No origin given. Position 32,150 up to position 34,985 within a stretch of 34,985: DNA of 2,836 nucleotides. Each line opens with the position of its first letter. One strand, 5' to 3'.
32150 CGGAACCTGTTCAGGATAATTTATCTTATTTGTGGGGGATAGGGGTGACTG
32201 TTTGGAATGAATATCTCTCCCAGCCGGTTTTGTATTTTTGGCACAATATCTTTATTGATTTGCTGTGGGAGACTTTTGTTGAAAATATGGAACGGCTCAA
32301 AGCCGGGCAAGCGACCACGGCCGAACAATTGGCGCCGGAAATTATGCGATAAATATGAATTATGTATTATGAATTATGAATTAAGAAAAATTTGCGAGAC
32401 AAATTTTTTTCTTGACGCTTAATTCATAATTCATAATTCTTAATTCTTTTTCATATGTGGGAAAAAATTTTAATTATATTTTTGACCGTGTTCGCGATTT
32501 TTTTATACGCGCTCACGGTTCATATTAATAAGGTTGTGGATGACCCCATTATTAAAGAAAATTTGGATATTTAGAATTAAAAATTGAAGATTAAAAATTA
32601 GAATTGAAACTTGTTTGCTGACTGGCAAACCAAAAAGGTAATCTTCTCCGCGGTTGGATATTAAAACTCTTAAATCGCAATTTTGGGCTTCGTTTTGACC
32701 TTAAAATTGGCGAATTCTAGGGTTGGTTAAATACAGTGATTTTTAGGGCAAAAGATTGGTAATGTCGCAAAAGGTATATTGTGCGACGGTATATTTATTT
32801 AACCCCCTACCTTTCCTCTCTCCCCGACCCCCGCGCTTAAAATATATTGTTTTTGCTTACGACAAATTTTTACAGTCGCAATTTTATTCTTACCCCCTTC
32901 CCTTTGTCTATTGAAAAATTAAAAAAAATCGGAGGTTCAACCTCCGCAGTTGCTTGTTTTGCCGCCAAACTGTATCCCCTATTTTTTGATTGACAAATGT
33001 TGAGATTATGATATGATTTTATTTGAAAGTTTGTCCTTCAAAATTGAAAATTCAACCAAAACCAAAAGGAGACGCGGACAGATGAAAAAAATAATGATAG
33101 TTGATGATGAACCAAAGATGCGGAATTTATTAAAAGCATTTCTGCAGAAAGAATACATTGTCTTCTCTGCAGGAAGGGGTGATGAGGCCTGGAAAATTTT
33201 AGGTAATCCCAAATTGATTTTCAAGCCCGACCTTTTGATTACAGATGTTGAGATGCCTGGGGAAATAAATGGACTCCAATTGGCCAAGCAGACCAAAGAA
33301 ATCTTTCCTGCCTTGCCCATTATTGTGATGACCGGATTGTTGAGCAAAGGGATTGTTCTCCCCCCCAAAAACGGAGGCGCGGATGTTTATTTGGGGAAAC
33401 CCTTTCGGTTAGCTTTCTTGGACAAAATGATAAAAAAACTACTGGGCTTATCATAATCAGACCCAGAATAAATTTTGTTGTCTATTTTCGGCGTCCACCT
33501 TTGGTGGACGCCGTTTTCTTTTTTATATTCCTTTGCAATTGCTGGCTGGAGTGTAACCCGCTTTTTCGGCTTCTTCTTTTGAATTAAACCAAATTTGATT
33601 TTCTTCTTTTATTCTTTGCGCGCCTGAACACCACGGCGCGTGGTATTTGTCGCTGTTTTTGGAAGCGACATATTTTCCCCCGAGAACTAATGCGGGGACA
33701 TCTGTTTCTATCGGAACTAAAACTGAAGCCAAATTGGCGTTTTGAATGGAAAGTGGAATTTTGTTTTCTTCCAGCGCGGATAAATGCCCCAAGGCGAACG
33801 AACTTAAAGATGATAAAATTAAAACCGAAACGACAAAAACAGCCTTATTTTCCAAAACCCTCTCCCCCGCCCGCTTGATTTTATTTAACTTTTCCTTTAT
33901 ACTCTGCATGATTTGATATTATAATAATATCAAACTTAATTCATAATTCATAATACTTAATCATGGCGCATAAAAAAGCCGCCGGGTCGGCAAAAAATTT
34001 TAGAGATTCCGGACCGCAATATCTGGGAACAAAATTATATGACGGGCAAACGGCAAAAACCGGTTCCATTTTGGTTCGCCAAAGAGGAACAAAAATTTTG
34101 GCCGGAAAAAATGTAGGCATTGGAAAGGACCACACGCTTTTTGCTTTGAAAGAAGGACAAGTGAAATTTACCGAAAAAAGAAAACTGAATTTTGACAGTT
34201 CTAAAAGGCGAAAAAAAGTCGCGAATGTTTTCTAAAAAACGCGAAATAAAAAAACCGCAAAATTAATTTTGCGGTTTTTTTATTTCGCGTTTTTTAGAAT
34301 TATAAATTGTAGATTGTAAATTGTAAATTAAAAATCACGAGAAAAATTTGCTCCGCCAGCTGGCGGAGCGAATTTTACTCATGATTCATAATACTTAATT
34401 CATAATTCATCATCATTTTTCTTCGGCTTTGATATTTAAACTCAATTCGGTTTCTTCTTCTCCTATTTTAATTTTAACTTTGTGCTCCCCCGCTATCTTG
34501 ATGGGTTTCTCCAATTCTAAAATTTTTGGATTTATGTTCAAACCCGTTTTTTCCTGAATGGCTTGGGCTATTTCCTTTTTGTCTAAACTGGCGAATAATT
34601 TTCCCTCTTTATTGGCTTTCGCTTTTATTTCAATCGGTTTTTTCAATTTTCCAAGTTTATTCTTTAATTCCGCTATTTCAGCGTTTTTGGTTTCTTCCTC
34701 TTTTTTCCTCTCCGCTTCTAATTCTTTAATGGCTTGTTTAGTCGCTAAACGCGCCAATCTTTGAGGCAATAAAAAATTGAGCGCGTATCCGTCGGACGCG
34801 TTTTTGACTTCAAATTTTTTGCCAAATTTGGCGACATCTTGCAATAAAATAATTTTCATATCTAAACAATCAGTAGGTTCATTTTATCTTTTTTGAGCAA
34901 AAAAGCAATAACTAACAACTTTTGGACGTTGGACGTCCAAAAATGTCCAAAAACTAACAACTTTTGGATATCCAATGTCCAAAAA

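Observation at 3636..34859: Two diverged, fully syntenic copies of an 8-kb ftsW-murG-gltX-M23-...-rpmA-rplI block in one window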

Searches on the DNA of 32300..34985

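Call 68: search_rna_families(source=window, start=32300, end=34985, threshold=evalue, max_evalue=1)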
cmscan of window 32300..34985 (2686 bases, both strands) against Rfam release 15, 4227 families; matches with E-value up to 1: 23.
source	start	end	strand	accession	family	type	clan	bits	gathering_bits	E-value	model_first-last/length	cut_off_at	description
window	34233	34295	+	RF04157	MIR9486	Gene; miRNA;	-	40.2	100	3.7e-06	1-119/119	no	MIR9486 microRNA precursor family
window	34232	34298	+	RF00823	lsy-6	Gene; miRNA;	-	37.2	60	7.1e-06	1-74/74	no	lsy-6 microRNA precursor family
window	34234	34295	+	RF04120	MIR5998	Gene; miRNA;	-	36.3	180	1.7e-05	1-173/173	no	MIR5998 microRNA precursor family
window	34233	34294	-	RF04106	mir-1303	Gene; miRNA;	-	34.6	107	0.00031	1-85/85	no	mir-1303 microRNA precursor family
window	34921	34981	-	RF03647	mir-7640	Gene; miRNA;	-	31.7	90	0.00016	1-60/60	no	mir-7640 microRNA precursor family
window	34235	34294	-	RF03598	MIR6024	Gene; miRNA;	-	30.4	72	0.0013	16-85/99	no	MIR6024 microRNA precursor family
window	34242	34287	-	RF04120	MIR5998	Gene; miRNA;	-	29.7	180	0.00095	1-173/173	no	MIR5998 microRNA precursor family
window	34225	34285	+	RF02063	STnc350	Gene; sRNA;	-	27.2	60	0.033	1-68/68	no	Salmonella enterica sRNA STnc350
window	33490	33512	-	RF01836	weev_FSE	Cis-reg; frameshift_element;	-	25.8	40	0.38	1-27/27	no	ribosomal frameshift site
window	33490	33512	+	RF01836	weev_FSE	Cis-reg; frameshift_element;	-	25.8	40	0.39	1-27/27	no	ribosomal frameshift site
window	34231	34312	+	RF01742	lactis-plasmid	Gene; sRNA;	-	24.8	70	0.57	1-106/106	no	lactis-plasmid RNA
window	34244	34307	-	RF02063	STnc350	Gene; sRNA;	-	24.6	60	0.14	1-68/68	no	Salmonella enterica sRNA STnc350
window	34229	34299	+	RF03394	mir-2574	Gene; miRNA;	-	23.8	90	0.078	1-68/68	no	mir-2574 microRNA precursor family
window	32357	32440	-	RF04113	MIR1523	Gene; miRNA;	-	22.3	96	0.33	1-92/92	no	MIR1523 microRNA precursor family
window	34341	34369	+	RF03060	uup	Cis-reg;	-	21.9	36.8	0.37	1-48/48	no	uup RNA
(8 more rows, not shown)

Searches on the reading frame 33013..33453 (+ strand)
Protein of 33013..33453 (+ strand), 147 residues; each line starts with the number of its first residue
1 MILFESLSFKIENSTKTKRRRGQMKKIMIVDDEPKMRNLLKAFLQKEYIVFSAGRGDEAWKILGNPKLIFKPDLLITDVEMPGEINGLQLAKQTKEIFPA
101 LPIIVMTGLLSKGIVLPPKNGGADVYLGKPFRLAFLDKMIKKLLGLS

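Call 45: search_protein_families(library=pfam, proteins=[window:33013-33453:+], max_evalue=0.01)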
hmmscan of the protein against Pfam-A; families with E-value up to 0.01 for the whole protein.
window:33013-33453:+ (147 aa): 1 family
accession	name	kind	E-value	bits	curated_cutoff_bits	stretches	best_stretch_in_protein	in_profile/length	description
PF00072.30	Response_reg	-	1.4e-19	70.7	30.2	1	27-140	1-110/111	Response regulator receiver domain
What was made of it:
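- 33013..33456 (+): Response-regulator receiver gene, present only in block B. PF00072, E 1e-19 (call 45).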
